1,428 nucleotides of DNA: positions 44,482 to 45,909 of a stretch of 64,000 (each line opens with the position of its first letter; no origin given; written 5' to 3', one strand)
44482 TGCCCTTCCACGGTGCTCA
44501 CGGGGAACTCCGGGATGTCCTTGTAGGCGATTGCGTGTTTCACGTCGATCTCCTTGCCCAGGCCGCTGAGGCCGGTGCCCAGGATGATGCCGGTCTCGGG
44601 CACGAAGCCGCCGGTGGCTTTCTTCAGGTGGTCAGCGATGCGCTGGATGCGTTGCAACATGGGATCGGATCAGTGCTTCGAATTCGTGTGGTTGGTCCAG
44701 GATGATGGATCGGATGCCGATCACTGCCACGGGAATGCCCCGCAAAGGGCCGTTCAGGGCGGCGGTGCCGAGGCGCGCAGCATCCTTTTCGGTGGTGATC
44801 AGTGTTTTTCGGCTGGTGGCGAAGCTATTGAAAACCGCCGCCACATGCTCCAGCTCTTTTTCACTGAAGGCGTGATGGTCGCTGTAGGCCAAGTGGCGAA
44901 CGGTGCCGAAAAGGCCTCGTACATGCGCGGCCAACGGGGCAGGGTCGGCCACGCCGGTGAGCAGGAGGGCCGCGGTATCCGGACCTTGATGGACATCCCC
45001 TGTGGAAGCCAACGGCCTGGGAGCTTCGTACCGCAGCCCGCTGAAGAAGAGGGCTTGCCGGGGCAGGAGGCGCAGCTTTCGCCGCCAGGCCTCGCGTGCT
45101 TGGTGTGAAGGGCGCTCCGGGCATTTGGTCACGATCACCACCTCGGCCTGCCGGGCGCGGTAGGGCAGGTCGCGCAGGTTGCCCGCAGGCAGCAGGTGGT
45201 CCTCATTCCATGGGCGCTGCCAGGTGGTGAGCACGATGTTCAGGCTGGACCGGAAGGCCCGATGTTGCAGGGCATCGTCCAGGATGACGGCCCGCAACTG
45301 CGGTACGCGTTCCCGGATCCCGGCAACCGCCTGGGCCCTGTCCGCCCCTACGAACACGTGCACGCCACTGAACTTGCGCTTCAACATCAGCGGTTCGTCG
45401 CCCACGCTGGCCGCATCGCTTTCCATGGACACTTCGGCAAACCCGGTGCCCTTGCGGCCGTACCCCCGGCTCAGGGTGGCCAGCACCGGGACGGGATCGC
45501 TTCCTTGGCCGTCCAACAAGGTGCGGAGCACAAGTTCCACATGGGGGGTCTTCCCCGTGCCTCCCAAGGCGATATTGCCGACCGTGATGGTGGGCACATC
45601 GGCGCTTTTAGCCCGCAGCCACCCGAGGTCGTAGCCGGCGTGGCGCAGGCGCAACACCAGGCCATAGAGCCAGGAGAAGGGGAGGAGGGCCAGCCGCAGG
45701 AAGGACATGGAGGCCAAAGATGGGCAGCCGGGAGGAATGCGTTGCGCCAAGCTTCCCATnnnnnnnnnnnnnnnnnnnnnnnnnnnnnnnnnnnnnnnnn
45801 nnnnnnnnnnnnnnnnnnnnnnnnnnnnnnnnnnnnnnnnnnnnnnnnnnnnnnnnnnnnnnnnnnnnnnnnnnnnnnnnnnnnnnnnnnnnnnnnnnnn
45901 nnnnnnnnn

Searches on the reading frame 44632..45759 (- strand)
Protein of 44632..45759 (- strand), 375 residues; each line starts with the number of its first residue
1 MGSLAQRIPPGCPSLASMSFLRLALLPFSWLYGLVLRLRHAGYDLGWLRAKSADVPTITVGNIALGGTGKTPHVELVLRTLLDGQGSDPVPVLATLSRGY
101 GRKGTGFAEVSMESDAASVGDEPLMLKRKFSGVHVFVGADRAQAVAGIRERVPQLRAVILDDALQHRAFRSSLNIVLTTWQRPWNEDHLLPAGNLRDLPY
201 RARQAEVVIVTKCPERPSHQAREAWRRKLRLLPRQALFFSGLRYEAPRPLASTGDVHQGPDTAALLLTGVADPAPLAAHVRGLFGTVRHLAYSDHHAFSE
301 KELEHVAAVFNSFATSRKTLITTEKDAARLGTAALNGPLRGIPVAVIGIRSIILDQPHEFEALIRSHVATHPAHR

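Call 5: search_protein_families(library=pfam, proteins=[window:44632-45759:-])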
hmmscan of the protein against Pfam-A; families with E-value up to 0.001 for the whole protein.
window:44632-45759:- (375 aa): 1 family
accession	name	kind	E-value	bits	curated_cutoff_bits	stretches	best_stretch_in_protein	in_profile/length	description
PF02606.20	LpxK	-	4.4e-70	236.8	27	1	22-367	2-326/328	Tetraacyldisaccharide-1-P 4'-kinase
